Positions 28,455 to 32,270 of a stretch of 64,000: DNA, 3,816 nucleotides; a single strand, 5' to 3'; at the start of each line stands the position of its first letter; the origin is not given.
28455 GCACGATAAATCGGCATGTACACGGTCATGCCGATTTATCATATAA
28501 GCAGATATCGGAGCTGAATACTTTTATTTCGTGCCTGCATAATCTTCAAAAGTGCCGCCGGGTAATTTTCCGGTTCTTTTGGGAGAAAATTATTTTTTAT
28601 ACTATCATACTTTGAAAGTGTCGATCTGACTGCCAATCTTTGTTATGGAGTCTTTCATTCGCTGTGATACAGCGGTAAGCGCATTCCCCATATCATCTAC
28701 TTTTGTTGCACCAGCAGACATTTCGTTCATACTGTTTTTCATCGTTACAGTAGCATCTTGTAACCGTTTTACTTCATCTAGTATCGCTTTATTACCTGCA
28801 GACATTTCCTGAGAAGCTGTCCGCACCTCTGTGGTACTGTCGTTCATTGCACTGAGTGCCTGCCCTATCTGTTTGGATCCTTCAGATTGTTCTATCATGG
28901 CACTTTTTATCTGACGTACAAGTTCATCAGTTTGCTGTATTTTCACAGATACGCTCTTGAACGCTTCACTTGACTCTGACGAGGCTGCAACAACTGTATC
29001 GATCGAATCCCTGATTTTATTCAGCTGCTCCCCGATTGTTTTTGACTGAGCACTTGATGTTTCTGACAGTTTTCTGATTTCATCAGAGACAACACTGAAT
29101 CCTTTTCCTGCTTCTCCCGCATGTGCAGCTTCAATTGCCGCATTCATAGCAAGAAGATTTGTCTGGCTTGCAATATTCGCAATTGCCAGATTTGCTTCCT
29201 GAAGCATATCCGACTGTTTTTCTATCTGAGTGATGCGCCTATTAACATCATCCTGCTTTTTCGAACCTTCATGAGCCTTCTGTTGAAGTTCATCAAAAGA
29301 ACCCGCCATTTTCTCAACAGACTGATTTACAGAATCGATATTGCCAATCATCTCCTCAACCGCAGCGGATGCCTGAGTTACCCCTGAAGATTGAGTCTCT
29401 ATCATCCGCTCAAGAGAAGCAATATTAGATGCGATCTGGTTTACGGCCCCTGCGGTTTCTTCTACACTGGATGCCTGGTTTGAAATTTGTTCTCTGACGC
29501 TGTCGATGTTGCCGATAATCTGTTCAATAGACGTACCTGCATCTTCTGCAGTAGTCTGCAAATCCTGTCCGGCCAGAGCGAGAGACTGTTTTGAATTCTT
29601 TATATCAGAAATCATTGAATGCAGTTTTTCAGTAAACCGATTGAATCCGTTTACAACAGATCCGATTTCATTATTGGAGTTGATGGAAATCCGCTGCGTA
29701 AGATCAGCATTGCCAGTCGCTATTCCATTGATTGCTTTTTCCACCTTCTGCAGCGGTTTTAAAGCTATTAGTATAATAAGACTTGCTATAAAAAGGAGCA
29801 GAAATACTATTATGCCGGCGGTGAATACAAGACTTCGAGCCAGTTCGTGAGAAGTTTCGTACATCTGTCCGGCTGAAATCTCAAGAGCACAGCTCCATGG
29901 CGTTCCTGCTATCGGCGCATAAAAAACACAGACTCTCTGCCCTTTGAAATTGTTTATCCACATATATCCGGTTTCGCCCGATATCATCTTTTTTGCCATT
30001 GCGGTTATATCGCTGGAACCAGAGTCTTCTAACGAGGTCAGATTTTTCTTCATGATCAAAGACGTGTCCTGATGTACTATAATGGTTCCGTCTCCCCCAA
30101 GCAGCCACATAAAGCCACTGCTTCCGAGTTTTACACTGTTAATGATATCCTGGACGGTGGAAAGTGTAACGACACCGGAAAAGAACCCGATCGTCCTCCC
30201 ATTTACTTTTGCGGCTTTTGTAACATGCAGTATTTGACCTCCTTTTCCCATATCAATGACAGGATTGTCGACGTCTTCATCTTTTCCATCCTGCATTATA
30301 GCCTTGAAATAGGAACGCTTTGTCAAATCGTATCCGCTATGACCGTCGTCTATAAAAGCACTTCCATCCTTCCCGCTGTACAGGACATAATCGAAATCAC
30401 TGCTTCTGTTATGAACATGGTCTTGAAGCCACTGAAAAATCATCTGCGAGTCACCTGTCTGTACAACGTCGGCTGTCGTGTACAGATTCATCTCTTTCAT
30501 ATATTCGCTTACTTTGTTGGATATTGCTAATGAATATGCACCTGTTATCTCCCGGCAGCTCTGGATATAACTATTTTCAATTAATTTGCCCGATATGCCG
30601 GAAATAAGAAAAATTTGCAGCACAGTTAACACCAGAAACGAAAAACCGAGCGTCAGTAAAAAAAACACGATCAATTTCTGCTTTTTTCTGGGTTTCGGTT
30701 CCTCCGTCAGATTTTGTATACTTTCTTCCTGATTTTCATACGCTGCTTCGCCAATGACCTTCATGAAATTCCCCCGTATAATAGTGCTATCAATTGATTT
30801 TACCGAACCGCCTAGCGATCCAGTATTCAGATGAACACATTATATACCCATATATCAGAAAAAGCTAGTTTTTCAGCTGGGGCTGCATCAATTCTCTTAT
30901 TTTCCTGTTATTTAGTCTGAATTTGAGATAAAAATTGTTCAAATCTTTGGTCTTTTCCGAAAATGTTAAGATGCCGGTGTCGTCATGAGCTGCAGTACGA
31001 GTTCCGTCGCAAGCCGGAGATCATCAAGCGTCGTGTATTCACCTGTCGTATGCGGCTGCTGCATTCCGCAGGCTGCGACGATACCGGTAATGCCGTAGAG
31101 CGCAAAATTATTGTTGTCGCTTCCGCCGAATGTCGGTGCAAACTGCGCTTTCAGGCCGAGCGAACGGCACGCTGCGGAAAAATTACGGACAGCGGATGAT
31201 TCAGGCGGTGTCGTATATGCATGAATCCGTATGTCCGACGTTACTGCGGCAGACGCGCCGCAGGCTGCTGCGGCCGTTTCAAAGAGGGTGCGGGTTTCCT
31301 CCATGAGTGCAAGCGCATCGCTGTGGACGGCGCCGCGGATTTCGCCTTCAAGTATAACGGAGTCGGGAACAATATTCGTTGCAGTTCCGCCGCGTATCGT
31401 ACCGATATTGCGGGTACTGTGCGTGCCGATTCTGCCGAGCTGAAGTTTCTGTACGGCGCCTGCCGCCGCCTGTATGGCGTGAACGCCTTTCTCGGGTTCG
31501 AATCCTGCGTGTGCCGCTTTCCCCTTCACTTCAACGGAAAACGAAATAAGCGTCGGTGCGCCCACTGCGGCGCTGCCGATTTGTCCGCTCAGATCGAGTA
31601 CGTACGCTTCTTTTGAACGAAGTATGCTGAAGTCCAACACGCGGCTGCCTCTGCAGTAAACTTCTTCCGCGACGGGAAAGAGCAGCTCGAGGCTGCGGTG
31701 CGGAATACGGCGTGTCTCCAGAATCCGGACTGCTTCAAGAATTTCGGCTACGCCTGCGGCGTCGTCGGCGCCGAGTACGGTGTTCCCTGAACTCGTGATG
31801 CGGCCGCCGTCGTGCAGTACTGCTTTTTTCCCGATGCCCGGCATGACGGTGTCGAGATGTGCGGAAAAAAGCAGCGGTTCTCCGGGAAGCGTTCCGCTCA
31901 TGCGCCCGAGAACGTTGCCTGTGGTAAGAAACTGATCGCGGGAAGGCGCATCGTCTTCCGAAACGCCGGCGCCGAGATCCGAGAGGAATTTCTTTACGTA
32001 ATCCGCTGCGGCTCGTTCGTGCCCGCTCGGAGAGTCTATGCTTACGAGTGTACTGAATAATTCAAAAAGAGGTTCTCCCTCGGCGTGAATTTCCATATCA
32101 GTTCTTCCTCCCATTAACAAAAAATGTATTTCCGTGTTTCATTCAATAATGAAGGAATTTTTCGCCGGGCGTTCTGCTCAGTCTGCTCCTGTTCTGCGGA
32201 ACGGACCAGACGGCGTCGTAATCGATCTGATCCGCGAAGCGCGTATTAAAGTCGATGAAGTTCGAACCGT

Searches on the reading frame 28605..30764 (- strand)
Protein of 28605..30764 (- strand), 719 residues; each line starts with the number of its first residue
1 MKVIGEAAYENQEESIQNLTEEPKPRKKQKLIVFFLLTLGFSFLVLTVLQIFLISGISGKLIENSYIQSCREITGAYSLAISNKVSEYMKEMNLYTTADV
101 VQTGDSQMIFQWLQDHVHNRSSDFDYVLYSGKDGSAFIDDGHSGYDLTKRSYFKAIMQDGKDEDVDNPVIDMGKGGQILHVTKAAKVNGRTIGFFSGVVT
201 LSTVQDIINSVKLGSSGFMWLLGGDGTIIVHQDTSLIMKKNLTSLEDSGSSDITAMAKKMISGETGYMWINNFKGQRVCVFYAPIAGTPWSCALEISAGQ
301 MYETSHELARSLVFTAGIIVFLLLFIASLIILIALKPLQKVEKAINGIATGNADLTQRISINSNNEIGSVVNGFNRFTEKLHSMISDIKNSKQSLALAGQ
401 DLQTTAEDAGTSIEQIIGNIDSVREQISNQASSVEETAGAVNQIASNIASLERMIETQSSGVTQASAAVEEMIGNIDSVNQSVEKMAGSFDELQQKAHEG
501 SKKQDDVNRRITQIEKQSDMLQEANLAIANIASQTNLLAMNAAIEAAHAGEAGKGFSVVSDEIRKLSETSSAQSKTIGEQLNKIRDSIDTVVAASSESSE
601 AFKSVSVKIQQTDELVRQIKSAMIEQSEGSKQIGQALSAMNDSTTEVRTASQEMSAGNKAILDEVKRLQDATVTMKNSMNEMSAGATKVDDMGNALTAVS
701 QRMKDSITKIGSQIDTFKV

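Call 7: search_protein_families(library=pfam, proteins=[window:28605-30764:-])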
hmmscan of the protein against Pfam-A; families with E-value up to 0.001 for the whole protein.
window:28605-30764:- (719 aa): 7 families
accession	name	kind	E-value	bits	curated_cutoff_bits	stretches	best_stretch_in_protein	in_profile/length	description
PF00015.26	MCPsignal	-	1.6e-31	109.9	34.6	1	493-655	7-169/172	Methyl-accepting chemotaxis protein (MCP) signalling domain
PF02743.24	dCache_1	-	3e-25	89.6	45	1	61-291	2-236/240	Cache domain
PF00672.30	HAMP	-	2.9e-09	37.5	25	1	332-382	4-52/53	HAMP domain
PF07889.17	DUF1664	-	1.1e-05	25.9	34.6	0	372-452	41-121/124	Protein of unknown function (DUF1664)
PF08269.17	dCache_2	-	0.00024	20.8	26.5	1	202-271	192-265/298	Cache domain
PF06419.17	COG6_N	-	0.00096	19.7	27.4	0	469-525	35-91/114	Conserved oligomeric complex COG6, N-terminal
PF05557.18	MAD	-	0.00098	18.1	30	0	374-523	43-188/661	Mitotic checkpoint protein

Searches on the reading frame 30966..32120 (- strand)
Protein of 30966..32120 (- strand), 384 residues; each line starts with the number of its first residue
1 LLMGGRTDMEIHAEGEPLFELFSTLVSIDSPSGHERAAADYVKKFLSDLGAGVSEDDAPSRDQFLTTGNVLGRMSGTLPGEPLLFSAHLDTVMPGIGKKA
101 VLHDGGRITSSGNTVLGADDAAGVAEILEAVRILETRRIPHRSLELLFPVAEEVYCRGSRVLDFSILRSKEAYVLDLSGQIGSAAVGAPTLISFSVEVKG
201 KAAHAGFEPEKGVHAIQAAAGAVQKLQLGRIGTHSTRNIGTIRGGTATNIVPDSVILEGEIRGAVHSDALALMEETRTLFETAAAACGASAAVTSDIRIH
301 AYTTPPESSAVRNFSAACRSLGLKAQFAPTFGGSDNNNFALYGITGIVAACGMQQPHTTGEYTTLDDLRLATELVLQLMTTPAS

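Call 7: search_protein_families(library=pfam, proteins=[window:30966-32120:-])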
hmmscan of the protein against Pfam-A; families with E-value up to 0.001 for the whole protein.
window:30966-32120:- (384 aa): 4 families
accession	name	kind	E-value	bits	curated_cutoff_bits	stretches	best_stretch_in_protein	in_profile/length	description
PF07687.19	M20_dimer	-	2.3e-16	60.1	21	1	190-284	5-103/107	Peptidase dimerisation domain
PF04389.22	Peptidase_M28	-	1e-11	45.4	21.3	1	69-161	1-75/193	Peptidase family M28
PF01546.33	Peptidase_M20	-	2.3e-11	44.4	24.6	1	84-379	1-204/206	Peptidase family M20/M25/M40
PF05343.19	Peptidase_M42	-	1.8e-06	27.7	23.2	0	118-176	133-189/292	M42 glutamyl aminopeptidase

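Call 28: search_protein_families(library=ncbifam, proteins=[window:30966-32120:-], max_evalue=0.00001)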
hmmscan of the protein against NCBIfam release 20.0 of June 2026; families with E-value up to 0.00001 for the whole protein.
window:30966-32120:- (384 aa): 30 families (the best 25 are shown)
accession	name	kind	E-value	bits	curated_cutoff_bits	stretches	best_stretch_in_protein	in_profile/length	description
TIGR01883.1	PepT-like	hypoth_equivalog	1.3e-84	284.3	274.25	1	19-379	3-360/361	peptidase T-like protein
NF004788.0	PRK06133.1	subfamily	1.2e-25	90.3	349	1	14-366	42-397/417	glutamate carboxypeptidase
NF005602.0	PRK07338.1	equivalog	7.6e-25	87.3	357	1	83-370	97-387/409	hydrolase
NF003976.0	PRK05469.1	subfamily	9.6e-24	84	255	1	108-381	130-404/409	tripeptide aminopeptidase PepT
TIGR01910.1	DapE-ArgE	subfamily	1.3e-22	80.5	217.6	1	20-369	2-368/373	ArgE/DapE family deacylase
TIGR01892.1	AcOrn-deacetyl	equivalog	1.7e-20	73.4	297.7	1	21-378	2-364/365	acetylornithine deacetylase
TIGR01891.1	amidohydrolases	subfamily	7.8e-18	64.7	153.75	1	193-340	174-328/366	amidohydrolase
NF005710.0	PRK07522.1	subfamily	6.5e-17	61.8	412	1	19-380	11-386/391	acetylornithine deacetylase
NF009920.0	PRK13381.1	subfamily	1.1e-16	60.7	293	1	108-381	133-407/412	peptidase T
NF006399.0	PRK08651.1-2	equivalog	3.7e-15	55.9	381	1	16-227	4-214/405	succinyl-diaminopimelate desuccinylase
NF006771.0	PRK09290.1-5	subfamily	2e-14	52.9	399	1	190-379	214-406/413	allantoate amidohydrolase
NF006404.0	PRK08652.1-2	equivalog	2.3e-14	53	348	1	20-258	5-213/332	acetylornithine deacetylase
TIGR01900.1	dapE-gram_pos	equivalog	4.1e-13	49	304.2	1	18-374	5-345/351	succinyl-diaminopimelate desuccinylase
NF006400.0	PRK08651.1-3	equivalog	3.6e-12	45.8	374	1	71-380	76-404/410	succinyl-diaminopimelate desuccinylase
NF058540.1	Ncarbamyl_ErtE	equivalog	4.1e-12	45.4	520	1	194-377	220-409/418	N-carbamyl-l-glutamate amidohydrolase ErtE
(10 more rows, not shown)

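Call 30: search_solved_structures(query=window:30966-32120:-, max_evalue=0.001)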
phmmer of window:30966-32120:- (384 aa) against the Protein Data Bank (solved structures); distinct sequences matched with E-value up to 0.001: 19.
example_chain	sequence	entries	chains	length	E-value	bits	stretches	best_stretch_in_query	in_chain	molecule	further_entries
3gb0_A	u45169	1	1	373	6.4e-63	216.4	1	16-379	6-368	Peptidase T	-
3rza_A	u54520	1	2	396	4.1e-62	213.7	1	17-379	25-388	tripeptidase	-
1cg2_A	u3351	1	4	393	2.2e-14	56.8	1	19-274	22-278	CARBOXYPEPTIDASE G2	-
6xj5_A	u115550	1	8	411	3.4e-14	56.1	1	19-274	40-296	Carboxypeptidase G2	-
1vix_A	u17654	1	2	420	3.4e-13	52.8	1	107-220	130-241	Peptidase T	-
7m6u_A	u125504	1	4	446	6.1e-13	52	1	66-274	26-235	Carboxypeptidase G2 circular permuation pro-domain fusion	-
1fno_A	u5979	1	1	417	7.9e-12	48.3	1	107-220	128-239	PEPTIDASE T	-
1xmb_A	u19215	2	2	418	1.2e-08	37.9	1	124-361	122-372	IAA-amino acid hydrolase homolog 2 | IAA-amino acid hydrolase ILR1-like 2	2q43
3io1_A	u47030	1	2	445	1.7e-08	37.4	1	191-284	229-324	Aminobenzoyl-glutamate utilization protein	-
3ife_A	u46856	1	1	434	6.1e-08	35.5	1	107-206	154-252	Peptidase T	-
1ysj_A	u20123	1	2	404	8.7e-08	35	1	124-342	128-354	protein yxeP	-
5k8p_A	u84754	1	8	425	2.7e-06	30.1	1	16-94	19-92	5-nitroanthranilic acid aminohydrolase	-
5k8m_A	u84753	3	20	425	3e-06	30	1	16-94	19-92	5-nitroanthranilic acid aminohydrolase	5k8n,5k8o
7ljh_A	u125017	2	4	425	4.8e-06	29.3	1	27-352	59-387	Poly(Aspartic acid) hydrolase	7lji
3mru_A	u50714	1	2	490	5.9e-06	29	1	16-172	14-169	Aminoacyl-histidine dipeptidase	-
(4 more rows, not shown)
